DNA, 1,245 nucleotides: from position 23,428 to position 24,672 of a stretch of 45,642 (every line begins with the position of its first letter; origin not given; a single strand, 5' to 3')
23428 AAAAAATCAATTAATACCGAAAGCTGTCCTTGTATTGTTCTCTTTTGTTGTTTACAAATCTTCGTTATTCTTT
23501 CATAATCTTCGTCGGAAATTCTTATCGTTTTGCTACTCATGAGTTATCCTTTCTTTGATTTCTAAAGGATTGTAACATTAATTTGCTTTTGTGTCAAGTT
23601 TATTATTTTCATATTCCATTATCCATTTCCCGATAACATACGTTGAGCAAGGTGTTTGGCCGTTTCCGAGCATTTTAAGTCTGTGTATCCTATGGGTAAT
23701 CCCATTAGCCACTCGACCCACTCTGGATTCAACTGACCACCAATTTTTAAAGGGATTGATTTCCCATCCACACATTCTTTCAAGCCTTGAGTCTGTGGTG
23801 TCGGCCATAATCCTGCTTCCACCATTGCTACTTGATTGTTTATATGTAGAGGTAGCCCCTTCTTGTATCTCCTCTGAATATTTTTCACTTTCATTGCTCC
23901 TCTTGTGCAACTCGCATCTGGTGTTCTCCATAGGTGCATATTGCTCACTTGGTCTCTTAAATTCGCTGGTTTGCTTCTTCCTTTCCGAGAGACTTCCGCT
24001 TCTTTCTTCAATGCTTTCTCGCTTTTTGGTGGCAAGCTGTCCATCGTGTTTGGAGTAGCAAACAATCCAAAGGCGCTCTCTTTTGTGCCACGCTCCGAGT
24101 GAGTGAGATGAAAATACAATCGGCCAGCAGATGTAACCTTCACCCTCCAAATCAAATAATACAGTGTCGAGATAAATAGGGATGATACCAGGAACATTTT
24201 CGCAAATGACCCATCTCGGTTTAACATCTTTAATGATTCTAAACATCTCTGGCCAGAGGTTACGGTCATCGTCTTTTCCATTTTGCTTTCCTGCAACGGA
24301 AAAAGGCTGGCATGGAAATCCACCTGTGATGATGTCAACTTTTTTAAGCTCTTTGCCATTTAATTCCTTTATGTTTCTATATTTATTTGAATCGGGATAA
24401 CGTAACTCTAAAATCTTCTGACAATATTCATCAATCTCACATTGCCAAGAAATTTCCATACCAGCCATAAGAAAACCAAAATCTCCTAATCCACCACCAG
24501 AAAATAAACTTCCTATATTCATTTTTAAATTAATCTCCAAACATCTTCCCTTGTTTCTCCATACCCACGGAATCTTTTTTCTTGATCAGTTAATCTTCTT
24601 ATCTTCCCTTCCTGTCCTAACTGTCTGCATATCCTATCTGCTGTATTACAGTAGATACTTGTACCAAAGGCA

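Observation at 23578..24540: Two long same-strand overlapping reading frames in the C5-methyltransferase locus, both protein-like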

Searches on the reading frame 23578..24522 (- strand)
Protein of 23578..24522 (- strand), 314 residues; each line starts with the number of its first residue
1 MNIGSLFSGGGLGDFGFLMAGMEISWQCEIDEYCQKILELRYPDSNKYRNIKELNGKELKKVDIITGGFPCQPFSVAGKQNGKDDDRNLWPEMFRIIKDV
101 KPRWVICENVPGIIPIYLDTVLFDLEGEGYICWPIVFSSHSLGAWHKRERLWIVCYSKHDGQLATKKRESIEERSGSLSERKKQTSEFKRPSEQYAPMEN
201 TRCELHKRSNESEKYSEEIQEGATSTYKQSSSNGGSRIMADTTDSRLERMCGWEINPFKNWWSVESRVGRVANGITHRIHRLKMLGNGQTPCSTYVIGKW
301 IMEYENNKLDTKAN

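Call 3: search_protein_families(library=pfam, proteins=[window:23578-24522:-], max_evalue=1)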
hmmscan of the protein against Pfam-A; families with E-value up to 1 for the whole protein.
window:23578-24522:- (314 aa): 1 family
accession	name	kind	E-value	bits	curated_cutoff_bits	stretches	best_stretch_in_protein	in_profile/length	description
PF00145.23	DNA_methylase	-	3.4e-42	145.5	22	1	1-234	1-233/324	C-5 cytosine-specific DNA methylase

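Call 12: search_protein_families(library=phrogs, proteins=[window:23578-24522:-], max_evalue=0.01)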
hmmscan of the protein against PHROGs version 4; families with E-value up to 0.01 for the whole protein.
window:23578-24522:- (314 aa): 8 families
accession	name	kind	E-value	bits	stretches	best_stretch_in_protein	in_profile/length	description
phrog_363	-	other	5.4e-62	210.8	1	1-308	54-319/327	DNA methyltransferase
phrog_116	-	other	2.7e-49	169.2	1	1-310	208-498/779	DNA methyltransferase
phrog_32758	-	other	1.2e-15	58.6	2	249-304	93-150/154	DNA methyltransferase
phrog_864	-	DNA, RNA and nucleotide metabolism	1.1e-07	31.8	1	47-115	681-750/1064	DNA primase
phrog_5999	-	other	1.8e-06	28.9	1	6-87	8-97/109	DNA methyltransferase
phrog_29583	-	other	2e-05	24.5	1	61-117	78-135/468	DNA methyltransferase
phrog_36267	-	other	3.6e-05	24.5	1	6-64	6-64/151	DNA methyltransferase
phrog_757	-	other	0.005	17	1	2-109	16-118/247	DNA methyltransferase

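Call 13: search_protein_families(library=ncbifam, proteins=[window:23578-24522:-], max_evalue=0.01)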
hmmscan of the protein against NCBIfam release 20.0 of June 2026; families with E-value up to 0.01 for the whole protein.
window:23578-24522:- (314 aa): 2 families
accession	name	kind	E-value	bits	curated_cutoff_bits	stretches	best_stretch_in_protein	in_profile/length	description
TIGR00675.1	dcm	superfamily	1.3e-34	120.3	100.65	1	5-234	3-238/329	DNA (cytosine-5-)-methyltransferase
NF007772.0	PRK10458.1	subfamily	0.0019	16.8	710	1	57-80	165-188/472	DNA cytosine methylase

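Call 35: find_homologous_proteins(query=window:23581-24522:-, max_evalue=1e-10)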
Query window:23581-24522:- (314 aa): 7632 proteins with E <= 1e-10 among 8000 candidates; the best 120 are listed.
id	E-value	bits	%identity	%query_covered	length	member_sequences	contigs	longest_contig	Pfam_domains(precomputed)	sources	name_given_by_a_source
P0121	9.5e-218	740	100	100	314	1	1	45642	PF00145.24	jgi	jgi:DNA (cytosine-5)-methyltransferase 1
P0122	3.1e-115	403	56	96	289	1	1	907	PF00145.24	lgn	-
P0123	4.5e-113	396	57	91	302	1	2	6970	PF00145.24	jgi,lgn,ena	-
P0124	1.8e-112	394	57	92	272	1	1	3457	PF00145.24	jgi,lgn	jgi:DNA (cytosine-5)-methyltransferase 1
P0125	2.6e-112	393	54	94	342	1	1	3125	PF00145.24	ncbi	-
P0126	8.1e-110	385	56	93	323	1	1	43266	PF00145.24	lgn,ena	-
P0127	1.9e-109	384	56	93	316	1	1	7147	PF00145.24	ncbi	-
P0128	3.3e-108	380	55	93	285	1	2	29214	PF00145.24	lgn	-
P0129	1.4e-106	374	56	93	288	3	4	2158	PF00145.24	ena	-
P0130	1.8e-106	374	53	93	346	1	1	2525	PF00145.24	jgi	jgi:DNA (cytosine-5)-methyltransferase 1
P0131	4.0e-106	373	56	98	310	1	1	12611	PF00145.24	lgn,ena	-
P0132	2.7e-105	370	55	97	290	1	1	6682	PF00145.24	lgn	-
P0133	3.2e-105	370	55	98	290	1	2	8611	PF00145.24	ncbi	-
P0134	8.7e-105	368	55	95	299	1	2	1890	PF00145.24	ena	-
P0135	1.2e-104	368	54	97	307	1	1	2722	PF00145.24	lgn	-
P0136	1.2e-104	368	53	95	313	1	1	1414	PF00145.24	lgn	-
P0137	3.0e-103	363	53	94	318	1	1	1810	PF00145.24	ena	-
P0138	7.3e-103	362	52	97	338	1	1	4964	PF00145.24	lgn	-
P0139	7.7e-103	362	52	93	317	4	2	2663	PF00145.24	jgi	jgi:DNA (cytosine-5)-methyltransferase 1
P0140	9.8e-102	358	51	95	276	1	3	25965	PF00145.24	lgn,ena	-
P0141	1.1e-101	358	54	93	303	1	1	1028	PF00145.24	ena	-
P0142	2.9e-101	357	53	94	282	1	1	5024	PF00145.24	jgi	-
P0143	1.1e-100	355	52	96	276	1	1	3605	PF00145.24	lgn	-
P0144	6.3e-100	353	54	93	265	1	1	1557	PF00145.24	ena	-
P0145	1.2e-99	352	53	93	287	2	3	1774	PF00145.24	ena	-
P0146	1.7e-99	351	50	95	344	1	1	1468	PF00145.24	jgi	jgi:DNA (cytosine-5)-methyltransferase 1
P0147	2.1e-99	351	53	95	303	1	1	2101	PF00145.24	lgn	-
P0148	5.2e-99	349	52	93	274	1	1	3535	PF00145.24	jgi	-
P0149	8.4e-99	349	53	94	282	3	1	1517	PF00145.24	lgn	-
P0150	1.0e-98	349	50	93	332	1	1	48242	PF00145.24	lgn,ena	-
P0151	3.2e-98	347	51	94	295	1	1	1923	PF00145.24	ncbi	-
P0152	5.7e-98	346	52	93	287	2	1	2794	PF00145.24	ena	-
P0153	2.0e-97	344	51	94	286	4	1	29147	PF00145.24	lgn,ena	-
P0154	2.1e-97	344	54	93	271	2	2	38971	PF00145.24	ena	-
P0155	2.8e-97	344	54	97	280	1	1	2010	PF00145.24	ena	-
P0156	1.9e-96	341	51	93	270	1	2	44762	PF00145.24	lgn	-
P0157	2.5e-96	341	51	94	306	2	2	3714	PF00145.24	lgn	-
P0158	4.0e-96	340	49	91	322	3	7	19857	PF00145.24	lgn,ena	-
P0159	4.5e-96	340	50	91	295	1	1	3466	PF00145.24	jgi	jgi:DNA (cytosine-5)-methyltransferase 1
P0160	6.9e-96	339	52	93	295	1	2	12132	PF00145.24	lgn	-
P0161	2.0e-95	338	52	97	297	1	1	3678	PF00145.24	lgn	-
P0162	5.0e-95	336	51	93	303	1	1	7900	PF00145.24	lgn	-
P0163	8.5e-95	336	52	95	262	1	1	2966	PF00145.24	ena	-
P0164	1.5e-94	335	51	94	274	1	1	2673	PF00145.24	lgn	-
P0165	1.5e-94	335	52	92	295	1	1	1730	PF00145.24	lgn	-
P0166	1.8e-94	335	51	92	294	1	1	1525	PF00145.24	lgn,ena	-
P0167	2.0e-94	334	51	94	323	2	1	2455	PF00145.24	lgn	-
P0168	3.2e-94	334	44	94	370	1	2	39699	PF00145.24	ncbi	-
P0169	3.5e-94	334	49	98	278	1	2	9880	PF00145.24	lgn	-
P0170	6.0e-94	333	50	92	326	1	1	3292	PF00145.24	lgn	-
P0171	8.1e-94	332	51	97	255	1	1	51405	PF00145.24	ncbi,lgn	-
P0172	2.2e-93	331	48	92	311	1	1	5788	PF00145.24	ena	-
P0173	2.7e-93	331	50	97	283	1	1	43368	PF00145.24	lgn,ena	-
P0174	3.7e-93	330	52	93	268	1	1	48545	PF00145.24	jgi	jgi:DNA (cytosine-5)-methyltransferase 1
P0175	7.4e-93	329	52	93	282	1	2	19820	PF00145.24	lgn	-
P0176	2.4e-92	328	48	94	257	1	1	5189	PF00145.24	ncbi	-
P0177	1.3e-91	325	49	94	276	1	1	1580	PF00145.24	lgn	-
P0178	1.6e-91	325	51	91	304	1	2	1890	PF00145.24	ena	-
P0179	1.9e-91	325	53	97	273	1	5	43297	PF00145.24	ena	-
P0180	2.7e-91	324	51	97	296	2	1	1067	PF00145.24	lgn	-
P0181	3.0e-91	324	48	93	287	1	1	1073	PF00145.24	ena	-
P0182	8.5e-91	322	49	93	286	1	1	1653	PF00145.24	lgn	-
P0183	3.9e-90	320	50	97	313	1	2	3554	PF00145.24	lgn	-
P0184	4.8e-89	317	50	94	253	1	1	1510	PF00145.24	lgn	-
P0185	5.5e-89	317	48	94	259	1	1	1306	PF00145.24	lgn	-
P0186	7.3e-89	316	48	94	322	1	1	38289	PF00145.24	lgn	-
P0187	2.3e-88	315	50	94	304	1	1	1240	PF00145.24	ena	-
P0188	3.0e-88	314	46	92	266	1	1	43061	PF00145.24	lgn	-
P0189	1.6e-87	312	50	97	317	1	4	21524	PF00145.24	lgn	-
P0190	9.7e-87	309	59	56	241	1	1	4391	PF00145.24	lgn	-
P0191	3.1e-86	308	46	94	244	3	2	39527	PF00145.24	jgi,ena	jgi:DNA (cytosine-5)-methyltransferase 1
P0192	5.5e-86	307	49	97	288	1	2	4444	PF00145.24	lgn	-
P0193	6.2e-86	307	50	87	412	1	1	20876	PF00145.24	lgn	-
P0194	9.5e-86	306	50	97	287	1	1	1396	PF00145.24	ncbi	-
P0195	1.3e-85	306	49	97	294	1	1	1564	PF00145.24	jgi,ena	-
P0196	2.6e-85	304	45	93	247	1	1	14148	PF00145.24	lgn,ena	-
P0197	4.8e-85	304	48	93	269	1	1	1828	PF00145.24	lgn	-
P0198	4.9e-85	304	48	99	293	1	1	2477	PF00145.24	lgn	-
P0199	5.3e-85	303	49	94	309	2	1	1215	PF00145.24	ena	-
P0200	8.7e-85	303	43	91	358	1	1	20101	PF00145.24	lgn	-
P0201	2.2e-84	301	47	92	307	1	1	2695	PF00145.24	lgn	-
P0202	1.8e-83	298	46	97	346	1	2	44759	PF00145.24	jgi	jgi:DNA (cytosine-5)-methyltransferase 1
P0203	2.3e-83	298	47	97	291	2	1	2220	PF00145.24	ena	-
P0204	2.8e-83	298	47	97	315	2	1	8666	PF00145.24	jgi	-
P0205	4.9e-83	297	74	48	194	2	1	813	PF00145.24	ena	-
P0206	9.7e-83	296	46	94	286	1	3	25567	PF00145.24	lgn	-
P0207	1.4e-82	296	45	94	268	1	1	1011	PF00145.24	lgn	-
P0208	1.4e-82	295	63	59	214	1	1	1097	PF00145.24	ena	-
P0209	1.5e-82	295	57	56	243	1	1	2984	PF00145.24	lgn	-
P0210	2.2e-82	295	45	93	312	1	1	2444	PF00145.24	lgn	-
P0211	4.5e-82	294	48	98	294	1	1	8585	PF00145.24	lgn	-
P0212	1.7e-81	292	47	91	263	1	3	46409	PF00145.24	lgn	-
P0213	7.5e-80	287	67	46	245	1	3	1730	PF00145.24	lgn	-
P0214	7.6e-80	287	46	97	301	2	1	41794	PF00145.24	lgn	-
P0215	4.6e-79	284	44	93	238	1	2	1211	PF00145.24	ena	-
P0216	5.2e-79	284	62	54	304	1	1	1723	PF00145.24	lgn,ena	-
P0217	1.1e-78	283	46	93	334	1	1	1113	PF00145.24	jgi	-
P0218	1.3e-78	282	48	97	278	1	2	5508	PF00145.24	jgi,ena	-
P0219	1.5e-78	282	46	94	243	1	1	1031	PF00145.24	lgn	-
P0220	5.1e-78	280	44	93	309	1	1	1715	PF00145.24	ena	-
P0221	5.4e-78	280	47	93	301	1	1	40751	PF00145.24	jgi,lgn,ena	-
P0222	1.9e-77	279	42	93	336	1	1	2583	PF00145.24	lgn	-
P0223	2.2e-77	278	60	48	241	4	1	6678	PF00145.24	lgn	-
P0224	5.1e-77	277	44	91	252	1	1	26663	PF00145.24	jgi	jgi:DNA (cytosine-5)-methyltransferase 1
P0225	1.0e-76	276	42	93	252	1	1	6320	PF00145.24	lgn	-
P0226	2.6e-76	275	44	97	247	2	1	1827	PF00145.24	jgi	-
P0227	6.8e-76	274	46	94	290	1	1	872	PF00145.24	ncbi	ncbi:unnamed protein product, partial [marine sediment metagenome]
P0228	7.4e-76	273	65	52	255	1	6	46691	PF00145.24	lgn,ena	-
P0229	7.7e-76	273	46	97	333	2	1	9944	PF00145.24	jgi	jgi:DNA (cytosine-5)-methyltransferase 1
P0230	2.2e-75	272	61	46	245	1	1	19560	PF00145.24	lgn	-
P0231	6.7e-75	270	63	50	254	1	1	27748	PF00145.24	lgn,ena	-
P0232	9.7e-75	270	45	98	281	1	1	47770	PF00145.24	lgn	-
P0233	1.8e-74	269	43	94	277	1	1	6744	PF00145.24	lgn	-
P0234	1.9e-74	269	46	93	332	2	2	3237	PF00145.24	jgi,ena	-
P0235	3.0e-74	268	42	96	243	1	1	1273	PF00145.24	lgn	-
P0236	7.4e-74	267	44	98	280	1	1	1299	PF00145.24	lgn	-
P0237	1.4e-73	266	40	93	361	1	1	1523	PF00145.24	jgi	-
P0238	5.8e-73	264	57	45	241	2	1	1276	PF00145.24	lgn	-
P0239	8.1e-73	263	45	97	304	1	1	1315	PF00145.24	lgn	-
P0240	1.3e-72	263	42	98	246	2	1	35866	PF00145.24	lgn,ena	-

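Call 43: predict_structure(alignment_id=A2)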
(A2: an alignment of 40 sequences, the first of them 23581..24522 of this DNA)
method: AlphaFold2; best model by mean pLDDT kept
length: 314 residues; sequences in the alignment: 40
mean_pLDDT: 67.3   pTM: 0.62
mean pLDDT of the five models: 67.3, 67.3, 62.4, 62.0, 61.6
residues with pLDDT >= 90: 109; 70-90: 40; 50-70: 46; < 50: 119
segments of 3 or more residues with pLDDT < 50: 73-77, 161-258, 260-274
pLDDT, mean of each block of 10 residues (from residue 1): 94 93 97 94 96 95 87 48 70 95 90 70 94 81 62 83 44 41 39 39 37 38 38 36 38 43 38 53 73 92 88 62
secondary structure, 60 per line:
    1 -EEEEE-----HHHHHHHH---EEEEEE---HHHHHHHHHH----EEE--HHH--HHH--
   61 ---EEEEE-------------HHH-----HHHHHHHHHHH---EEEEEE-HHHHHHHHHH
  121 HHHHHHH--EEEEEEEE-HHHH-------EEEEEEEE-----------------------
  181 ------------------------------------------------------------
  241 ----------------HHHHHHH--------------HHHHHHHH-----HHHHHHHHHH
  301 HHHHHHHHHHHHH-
elements in order: E2-6 H12-19 E23-28 H32-41 E46-48 E64-68 H90-100 E104-109 H111-127 E130-137 H139-142 E150-157 H257-263 H278-285 H291-313

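Call 50: fold_search(model_id=the predicted structure, library=pdb)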
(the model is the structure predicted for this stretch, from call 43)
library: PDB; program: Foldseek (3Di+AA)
matches with E <= 10: 1597; with E <= 0.001: 418
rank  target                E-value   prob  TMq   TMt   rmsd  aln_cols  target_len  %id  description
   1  2uz4_A                2.1e-13  1.00  0.44  0.42   2.7       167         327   30  HhaI DNA methyltransferase R165N mutant complex with 13mer GCGC-GMGC oligonucleotide and SAH (released 2008-06-03)
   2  1dct_A                3.2e-13  1.00  0.47  0.45   2.2       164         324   32  DNA (CYTOSINE-5) METHYLASE FROM HAEIII COVALENTLY BOUND TO DNA (released 1995-09-15)
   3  2uyc_A                4.4e-13  1.00  0.44  0.42   2.7       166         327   30  HhaI DNA methyltransferase R163N mutant complex with 13mer GCGC-GMGC oligonucleotide and SAH (released 2008-05-27)
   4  2zcj_A                5.0e-13  1.00  0.44  0.43   2.5       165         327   30  Ternary structure of the Glu119Gln M.HhaI, C5-Cytosine DNA methyltransferase, with unmodified DNA and AdoHcy (released 2007-12-04)
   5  2i9k_A                5.3e-13  1.00  0.44  0.42   2.5       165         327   32  Engineered Extrahelical Base Destabilization Enhances Sequence Discrimination of DNA Methyltransferase M.HhaI (released 2006-10-10)
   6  2z6q_A                6.0e-13  1.00  0.46  0.44   2.3       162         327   29  Ternary structure of Arg165Ala M.HhaI C5-Cytosine DNA methyltransferase with unmodified DNA and AdoHcy (released 2007-08-28)
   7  3ubt_A                7.2e-13  1.00  0.44  0.42   3.4       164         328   31  Crystal Structure of C71S Mutant of DNA Cytosine-5 Methyltransferase M.HaeIII Bound to DNA (released 2012-10-03)
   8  2z6a_A                9.2e-13  1.00  0.44  0.43   2.5       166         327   30  S-Adenosyl-L-methionine-Dependent Methyl Transfer: Observable Precatalytic Intermediates during DNA Cytosine Methylati (released 2007-08-21)
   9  1fjx_A                1.6e-12  1.00  0.45  0.43   2.5       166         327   31  STRUCTURE OF TERNARY COMPLEX OF HHAI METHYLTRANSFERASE MUTANT (T250G) IN COMPLEX WITH DNA AND ADOHCY (released 2000-12-15)
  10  2uyh_A                2.3e-12  1.00  0.44  0.42   2.5       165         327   31  HhaI DNA methyltransferase S87Q-Q237S mutant complex with 13mer GCGC- GMGC oligonucleotide and SAH (released 2008-05-27)
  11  2z6u_A                2.4e-12  1.00  0.45  0.43   2.5       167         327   29  Ternary structure of the Glu119Ala M.HhaI, C5-Cytosine DNA methyltransferase, with unmodified DNA and AdoHcy (released 2007-11-20)
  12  3g7u                  2.5e-11  1.00  0.44  0.40   2.6       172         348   28  Crystal structure of putative DNA modification methyltransferase encoded within prophage Cp-933R (E.coli) (released 2009-02-24)
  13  1svu_B                2.7e-11  1.00  0.41  0.41   3.2       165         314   26  Structure of the Q237W mutant of HhaI DNA methyltransferase: an insight into protein-protein interactions (released 2004-06-29)
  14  5lod_A                3.4e-11  1.00  0.42  0.41   4.4       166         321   26  Crystal structure of HhaI DNA methyltransferase in APO form (released 2017-08-16)
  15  9k2x_B                3.6e-11  1.00  0.45  0.14   3.9       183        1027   22  Cryo-EM structure of USP7:DNMT1 complex; open conformation (released 2025-06-25)
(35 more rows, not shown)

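Call 65: find_related_loci(query=A2, collection=viral_contigs, flank=600)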
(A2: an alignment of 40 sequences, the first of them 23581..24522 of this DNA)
Query A2 (314 aa) in viral_contigs; peptide patterns used: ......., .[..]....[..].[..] (x = any residue, [..] = any of these).
599 stretches matched a pattern (row limit reached: there are more); 593 encode a relative of the query (tblastn E <= 1e-3); the best 80 are kept; 80 distinct loci.
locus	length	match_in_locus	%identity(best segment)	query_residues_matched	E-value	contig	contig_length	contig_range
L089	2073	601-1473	43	1-306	1e-76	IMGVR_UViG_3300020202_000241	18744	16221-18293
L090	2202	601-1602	42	1-308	3e-65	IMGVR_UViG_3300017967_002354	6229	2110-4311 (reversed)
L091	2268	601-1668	37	1-303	2e-62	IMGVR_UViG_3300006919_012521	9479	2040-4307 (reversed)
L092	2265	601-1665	36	1-301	2e-60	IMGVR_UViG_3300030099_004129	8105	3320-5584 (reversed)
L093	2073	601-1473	40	1-308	2e-59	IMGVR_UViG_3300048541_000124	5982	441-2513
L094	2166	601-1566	38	1-303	2e-59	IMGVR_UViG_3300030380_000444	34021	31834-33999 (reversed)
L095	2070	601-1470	38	1-303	5e-59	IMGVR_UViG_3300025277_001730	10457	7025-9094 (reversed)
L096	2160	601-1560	37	5-303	3e-58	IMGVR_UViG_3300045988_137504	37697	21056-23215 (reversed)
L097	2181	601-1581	36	1-307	3e-57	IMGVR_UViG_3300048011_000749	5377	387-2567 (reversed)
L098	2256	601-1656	35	1-308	3e-57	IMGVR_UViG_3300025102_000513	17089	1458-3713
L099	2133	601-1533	37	5-314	2e-57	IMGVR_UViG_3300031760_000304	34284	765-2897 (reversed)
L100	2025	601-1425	36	1-301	4e-57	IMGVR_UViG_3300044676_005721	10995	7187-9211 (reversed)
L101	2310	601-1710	36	1-311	8e-57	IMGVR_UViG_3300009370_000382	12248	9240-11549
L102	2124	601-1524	38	1-301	2e-56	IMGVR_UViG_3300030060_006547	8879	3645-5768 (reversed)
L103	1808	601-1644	34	1-303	5e-56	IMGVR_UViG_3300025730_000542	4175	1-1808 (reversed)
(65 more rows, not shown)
